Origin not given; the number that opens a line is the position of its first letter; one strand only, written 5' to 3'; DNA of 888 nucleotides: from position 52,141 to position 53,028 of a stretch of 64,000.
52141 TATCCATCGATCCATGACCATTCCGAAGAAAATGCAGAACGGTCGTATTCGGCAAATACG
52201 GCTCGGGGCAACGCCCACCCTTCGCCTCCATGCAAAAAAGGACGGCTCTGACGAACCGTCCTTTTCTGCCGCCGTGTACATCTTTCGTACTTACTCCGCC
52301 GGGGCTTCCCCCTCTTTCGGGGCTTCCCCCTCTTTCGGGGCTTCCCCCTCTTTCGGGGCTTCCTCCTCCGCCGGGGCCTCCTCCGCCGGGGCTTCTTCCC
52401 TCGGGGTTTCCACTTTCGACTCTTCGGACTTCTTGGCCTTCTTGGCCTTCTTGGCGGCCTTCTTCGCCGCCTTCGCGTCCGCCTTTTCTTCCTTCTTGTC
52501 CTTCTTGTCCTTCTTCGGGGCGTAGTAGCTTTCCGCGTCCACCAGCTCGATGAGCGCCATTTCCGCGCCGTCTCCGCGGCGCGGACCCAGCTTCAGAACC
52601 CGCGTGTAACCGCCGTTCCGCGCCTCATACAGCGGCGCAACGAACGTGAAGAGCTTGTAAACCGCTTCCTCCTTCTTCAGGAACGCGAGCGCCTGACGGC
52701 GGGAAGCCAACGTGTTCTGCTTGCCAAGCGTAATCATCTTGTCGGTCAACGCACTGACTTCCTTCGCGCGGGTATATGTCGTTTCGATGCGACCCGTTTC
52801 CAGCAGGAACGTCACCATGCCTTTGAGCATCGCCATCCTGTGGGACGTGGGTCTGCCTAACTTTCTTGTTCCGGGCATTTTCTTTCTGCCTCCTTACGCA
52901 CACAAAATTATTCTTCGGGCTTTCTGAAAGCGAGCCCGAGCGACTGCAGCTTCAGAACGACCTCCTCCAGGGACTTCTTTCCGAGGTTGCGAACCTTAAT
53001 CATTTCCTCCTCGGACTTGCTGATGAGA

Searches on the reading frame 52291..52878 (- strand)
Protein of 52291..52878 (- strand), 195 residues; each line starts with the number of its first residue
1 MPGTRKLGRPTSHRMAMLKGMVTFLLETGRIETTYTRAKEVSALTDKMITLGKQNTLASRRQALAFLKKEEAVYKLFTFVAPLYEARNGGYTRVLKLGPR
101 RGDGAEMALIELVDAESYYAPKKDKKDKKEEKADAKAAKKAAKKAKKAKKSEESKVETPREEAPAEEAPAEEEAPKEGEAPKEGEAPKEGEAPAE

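Call 96: search_protein_families(library=pfam, proteins=[window:52291-52878:-], max_evalue=0.00001)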
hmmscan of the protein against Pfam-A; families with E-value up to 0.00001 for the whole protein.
window:52291-52878:- (195 aa): 1 family
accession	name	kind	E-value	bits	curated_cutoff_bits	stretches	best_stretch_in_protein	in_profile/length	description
PF01196.24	Ribosomal_L17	-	1.4e-35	122.5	27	1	17-113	1-97/97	Ribosomal protein L17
